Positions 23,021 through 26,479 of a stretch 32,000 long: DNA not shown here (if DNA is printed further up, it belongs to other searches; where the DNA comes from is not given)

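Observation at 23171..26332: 1053-aa membrane protein fusing cNMP-binding, rhodanese, a giant coiled coil and a periplasmic FGE-sulfatase domain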

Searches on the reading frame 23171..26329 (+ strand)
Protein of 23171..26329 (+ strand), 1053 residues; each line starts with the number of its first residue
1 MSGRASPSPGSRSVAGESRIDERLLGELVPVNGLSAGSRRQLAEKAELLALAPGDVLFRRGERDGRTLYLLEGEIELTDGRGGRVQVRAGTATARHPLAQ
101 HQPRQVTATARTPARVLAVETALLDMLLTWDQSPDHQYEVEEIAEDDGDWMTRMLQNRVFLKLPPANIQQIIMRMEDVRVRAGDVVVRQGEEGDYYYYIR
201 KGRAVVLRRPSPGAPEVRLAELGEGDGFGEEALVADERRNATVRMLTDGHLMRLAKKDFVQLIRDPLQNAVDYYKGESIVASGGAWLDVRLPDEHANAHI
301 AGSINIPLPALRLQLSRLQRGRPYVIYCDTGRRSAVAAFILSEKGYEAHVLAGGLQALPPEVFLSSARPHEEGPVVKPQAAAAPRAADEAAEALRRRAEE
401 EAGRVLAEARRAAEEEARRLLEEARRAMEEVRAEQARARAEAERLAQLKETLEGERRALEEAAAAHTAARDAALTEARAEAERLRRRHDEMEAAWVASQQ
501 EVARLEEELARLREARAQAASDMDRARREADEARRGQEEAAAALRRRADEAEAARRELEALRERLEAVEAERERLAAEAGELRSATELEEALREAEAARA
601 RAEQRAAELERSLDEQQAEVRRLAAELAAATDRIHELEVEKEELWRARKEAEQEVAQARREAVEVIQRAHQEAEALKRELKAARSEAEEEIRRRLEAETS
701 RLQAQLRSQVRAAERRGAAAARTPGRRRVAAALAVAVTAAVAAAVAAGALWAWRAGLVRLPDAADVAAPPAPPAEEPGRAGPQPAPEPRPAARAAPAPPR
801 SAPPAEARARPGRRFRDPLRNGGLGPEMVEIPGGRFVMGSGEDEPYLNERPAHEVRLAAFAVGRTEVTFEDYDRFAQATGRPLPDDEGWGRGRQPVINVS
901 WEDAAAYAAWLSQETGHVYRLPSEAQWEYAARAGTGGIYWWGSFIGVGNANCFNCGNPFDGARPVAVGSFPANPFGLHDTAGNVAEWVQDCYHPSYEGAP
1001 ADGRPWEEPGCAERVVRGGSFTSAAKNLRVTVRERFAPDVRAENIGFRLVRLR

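Call 3: search_protein_families(library=pfam, proteins=[window:23171-26329:+], max_evalue=0.1)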
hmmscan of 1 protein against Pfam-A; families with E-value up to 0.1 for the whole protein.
window:23171-26329:+ (1053 aa): 5 families
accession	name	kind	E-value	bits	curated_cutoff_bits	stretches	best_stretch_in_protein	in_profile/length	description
PF03781.23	FGE-sulfatase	-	1.8e-60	205.2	23.3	1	826-1051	3-255/255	Sulfatase-modifying factor enzyme 1-like domain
PF00027.35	cNMP_binding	-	2.2e-27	95.3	27.5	2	178-264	2-87/89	Cyclic nucleotide-binding domain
PF00581.25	Rhodanese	-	8.7e-14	52.2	22.2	1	286-357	16-98/102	Rhodanese-like domain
PF07883.17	Cupin_2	-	0.009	16.1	27.2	1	65-119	19-69/70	Cupin domain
PF05899.18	Cupin_3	-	0.058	13.5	23.5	0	66-90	27-51/74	EutQ-like cupin domain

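Call 4: search_protein_families(library=ncbifam, proteins=[window:23171-26329:+], max_evalue=0.1)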
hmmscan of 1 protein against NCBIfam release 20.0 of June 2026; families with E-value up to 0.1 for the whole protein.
window:23171-26329:+ (1053 aa): 25 families
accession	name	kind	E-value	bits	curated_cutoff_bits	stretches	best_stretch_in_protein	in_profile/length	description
NF051459.1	pyoverdine_PvdO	equivalog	5.7e-50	169.9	500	1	805-1051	17-278/280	dihydropyoverdine dehydrogenase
TIGR03525.2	GldK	equivalog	7.6e-29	101.2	350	2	894-1051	220-405/408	T9SS ring complex lipoprotein PorK/GldK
TIGR03440.2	egtB_TIGR03440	equivalog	2.7e-20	72.9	360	2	893-1049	273-412/413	ergothioneine biosynthesis protein EgtB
NF041186.1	SenA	equivalog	3.9e-18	66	420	2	893-1050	270-381/382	selenoneine synthase SenA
NF007627.0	PRK10287.1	equivalog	5.3e-12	45.9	102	1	285-358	22-97/104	thiosulfate sulfurtransferase PspE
NF058543.1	ActPatMycb56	equivalog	1.1e-11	44.2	460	1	159-249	3-91/317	acetyltransferase Pat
TIGR02171.1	Fb_sc_TIGR02171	subfamily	3e-11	42.1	544.35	2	917-1050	157-280/912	TIGR02171 family lipoprotein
TIGR02981.1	phageshock_pspE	exception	8e-11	42.1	126.3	1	284-358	19-95/101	thiosulfate sulfurtransferase PspE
TIGR03530.1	GldJ_short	equivalog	4.4e-10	39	382.9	1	964-996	289-322/396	gliding motility lipoprotein GldJ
TIGR04344.1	ovoA_Nterm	equivalog_domain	9.3e-09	34.6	400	1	897-1050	298-444/444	5-histidylcysteine sulfoxide synthase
TIGR03524.1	GldJ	equivalog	9.7e-09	34.4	458.2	1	964-995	337-368/559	gliding motility lipoprotein GldJ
TIGR02168.1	SMC_prok_B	equivalog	2.5e-08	32.1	567.35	1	372-697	653-981/1181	chromosome segregation protein SMC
TIGR04523.1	Mplasa_alph_rch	subfamily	7.7e-08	30.7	270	1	415-704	359-638/745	helix-rich protein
NF006444.0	PRK08762.1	equivalog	8.5e-07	27.9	449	1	277-357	23-106/387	molybdopterin-synthase adenylyltransferase MoeB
NF008732.0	PRK11753.1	equivalog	1.8e-06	27.6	266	1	166-265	14-113/214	cAMP-activated global transcriptional regulator CRP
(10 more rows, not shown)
